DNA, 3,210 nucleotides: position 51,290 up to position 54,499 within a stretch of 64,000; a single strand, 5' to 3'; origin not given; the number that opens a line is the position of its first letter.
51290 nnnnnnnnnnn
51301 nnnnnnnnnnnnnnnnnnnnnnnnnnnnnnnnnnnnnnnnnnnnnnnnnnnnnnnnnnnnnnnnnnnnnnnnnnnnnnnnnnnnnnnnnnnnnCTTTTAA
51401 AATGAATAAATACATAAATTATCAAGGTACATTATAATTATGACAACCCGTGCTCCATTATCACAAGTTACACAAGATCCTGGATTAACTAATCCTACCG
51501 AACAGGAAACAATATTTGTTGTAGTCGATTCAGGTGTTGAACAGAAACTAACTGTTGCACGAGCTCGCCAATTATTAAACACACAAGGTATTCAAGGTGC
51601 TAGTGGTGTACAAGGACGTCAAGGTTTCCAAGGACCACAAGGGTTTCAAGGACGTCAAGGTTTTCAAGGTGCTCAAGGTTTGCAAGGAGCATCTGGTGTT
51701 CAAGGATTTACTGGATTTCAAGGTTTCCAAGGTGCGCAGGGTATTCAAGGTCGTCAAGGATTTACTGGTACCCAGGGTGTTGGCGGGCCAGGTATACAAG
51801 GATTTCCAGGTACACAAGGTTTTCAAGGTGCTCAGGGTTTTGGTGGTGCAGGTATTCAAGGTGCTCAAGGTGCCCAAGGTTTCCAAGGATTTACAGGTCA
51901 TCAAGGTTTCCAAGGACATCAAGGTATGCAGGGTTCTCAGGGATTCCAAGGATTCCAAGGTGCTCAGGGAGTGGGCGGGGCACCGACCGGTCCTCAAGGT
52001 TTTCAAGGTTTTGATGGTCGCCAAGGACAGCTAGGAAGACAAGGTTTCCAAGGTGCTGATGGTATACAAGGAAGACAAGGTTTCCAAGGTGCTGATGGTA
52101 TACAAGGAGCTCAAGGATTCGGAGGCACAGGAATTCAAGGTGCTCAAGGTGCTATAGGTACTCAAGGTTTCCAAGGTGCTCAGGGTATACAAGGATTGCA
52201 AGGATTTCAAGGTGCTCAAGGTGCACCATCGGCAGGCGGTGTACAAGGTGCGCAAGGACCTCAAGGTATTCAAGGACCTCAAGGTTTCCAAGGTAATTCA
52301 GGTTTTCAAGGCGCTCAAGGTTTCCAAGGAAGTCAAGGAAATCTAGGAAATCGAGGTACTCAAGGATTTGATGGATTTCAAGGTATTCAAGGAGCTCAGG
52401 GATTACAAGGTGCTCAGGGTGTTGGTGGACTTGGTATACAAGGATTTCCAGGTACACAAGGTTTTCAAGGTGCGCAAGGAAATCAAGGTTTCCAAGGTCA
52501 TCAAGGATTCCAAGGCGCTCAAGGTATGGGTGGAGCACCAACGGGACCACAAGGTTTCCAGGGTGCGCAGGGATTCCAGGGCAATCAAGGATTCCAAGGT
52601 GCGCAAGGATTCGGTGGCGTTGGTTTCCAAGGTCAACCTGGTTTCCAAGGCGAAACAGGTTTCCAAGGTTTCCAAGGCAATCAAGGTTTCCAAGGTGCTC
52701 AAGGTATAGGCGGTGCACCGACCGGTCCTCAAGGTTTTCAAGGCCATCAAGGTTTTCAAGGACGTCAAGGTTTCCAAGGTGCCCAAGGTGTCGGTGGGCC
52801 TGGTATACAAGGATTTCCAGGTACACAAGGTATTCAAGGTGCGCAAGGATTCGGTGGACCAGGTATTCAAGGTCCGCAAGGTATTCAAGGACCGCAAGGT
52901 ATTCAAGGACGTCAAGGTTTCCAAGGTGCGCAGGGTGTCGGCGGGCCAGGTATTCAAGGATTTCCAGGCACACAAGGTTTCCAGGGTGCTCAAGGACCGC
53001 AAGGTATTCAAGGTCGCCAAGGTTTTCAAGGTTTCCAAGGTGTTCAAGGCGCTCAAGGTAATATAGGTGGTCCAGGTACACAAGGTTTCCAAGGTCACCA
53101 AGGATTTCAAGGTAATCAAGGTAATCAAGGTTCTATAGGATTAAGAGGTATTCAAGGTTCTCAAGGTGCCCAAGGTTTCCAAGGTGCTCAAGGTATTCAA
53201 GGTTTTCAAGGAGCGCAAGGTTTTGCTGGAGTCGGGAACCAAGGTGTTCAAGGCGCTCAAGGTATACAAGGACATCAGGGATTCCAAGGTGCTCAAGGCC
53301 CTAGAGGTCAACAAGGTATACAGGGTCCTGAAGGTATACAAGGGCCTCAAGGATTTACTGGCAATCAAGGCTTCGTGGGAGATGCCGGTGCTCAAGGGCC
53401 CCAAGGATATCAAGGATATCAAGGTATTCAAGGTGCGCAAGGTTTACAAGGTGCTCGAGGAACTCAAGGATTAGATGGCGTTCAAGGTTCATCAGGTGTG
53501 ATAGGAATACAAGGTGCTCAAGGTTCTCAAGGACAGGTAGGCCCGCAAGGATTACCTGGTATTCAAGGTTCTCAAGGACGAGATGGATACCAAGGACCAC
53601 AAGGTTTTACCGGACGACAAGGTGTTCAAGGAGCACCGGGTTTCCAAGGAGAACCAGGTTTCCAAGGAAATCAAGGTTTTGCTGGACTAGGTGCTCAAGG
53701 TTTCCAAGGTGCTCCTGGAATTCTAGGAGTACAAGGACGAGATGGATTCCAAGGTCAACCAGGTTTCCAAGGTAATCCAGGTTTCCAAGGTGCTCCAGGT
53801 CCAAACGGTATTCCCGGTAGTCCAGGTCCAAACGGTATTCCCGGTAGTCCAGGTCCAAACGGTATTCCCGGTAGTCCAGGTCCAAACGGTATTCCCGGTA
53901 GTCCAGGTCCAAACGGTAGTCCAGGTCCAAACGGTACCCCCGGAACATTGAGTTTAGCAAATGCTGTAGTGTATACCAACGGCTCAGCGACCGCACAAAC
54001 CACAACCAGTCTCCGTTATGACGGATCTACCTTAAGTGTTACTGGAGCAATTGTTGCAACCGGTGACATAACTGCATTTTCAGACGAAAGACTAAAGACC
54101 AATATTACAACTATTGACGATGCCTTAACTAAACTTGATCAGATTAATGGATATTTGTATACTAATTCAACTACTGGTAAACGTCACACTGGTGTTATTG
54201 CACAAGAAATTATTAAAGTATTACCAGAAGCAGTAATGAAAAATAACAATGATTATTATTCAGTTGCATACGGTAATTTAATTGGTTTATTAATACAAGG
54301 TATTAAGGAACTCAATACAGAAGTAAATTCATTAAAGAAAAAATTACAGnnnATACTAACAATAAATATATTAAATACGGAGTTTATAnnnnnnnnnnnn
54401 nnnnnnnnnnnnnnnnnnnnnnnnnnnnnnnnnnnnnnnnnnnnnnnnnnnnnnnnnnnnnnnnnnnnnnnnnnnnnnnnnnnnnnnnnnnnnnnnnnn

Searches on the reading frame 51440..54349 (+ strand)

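Call 12: search_protein_families(library=pfam, proteins=[window:51440-54349:+], max_evalue=0.01)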
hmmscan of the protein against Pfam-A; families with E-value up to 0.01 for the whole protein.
window:51440-54349:+ (970 aa): 2 families
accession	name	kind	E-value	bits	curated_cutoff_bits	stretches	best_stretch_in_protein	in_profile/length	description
PF01391.23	Collagen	-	2.1e-103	338.5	27.2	14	689-746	1-58/60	Collagen triple helix repeat (20 copies)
PF13884.11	Peptidase_S74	-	2.3e-15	57.1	22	1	881-932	1-57/58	Chaperone of endosialidase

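Call 13: search_protein_families(library=phrogs, proteins=[window:51440-54349:+], max_evalue=0.001)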
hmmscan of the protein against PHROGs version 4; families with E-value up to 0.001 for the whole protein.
window:51440-54349:+ (970 aa): 60 families (the best 25 are shown)
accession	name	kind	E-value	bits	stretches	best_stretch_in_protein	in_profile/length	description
phrog_6320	-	tail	5.8e-142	476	8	515-641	82-212/745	tail fiber protein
phrog_5073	-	tail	4.3e-138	462.6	9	547-653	259-366/519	tail fiber protein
phrog_819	-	tail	8.1e-108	362.9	9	546-684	505-670/1024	tail protein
phrog_26246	-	tail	6.8e-96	322.3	13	509-638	82-209/329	tail protein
phrog_1806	-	tail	2.3e-76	257.7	7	616-740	108-230/276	collagen like minor tail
phrog_8745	-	tail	2.4e-76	258.2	10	599-686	1380-1467/1803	tail fiber protein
phrog_18350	-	tail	1.1e-67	229.4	8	546-643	99-198/253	tail fiber protein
phrog_366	-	tail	7.8e-64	217.8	8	617-695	306-384/474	tail fiber protein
phrog_3420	-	unknown function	1.1e-63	216.1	4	585-875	42-337/929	-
phrog_28263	-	tail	5.8e-60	203.7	4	182-522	506-848/1400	tail fiber protein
phrog_30509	-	tail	1.6e-57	195.5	8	599-687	24-112/254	collagen like minor tail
phrog_29268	-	unknown function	1e-56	193.4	8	235-366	404-536/653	-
phrog_26346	-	unknown function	5.4e-56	191.6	9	631-712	192-273/659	-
phrog_36982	-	unknown function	2e-49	169.3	2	53-488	235-668/944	-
phrog_26654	-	unknown function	1.3e-47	163.9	5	496-573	74-151/360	-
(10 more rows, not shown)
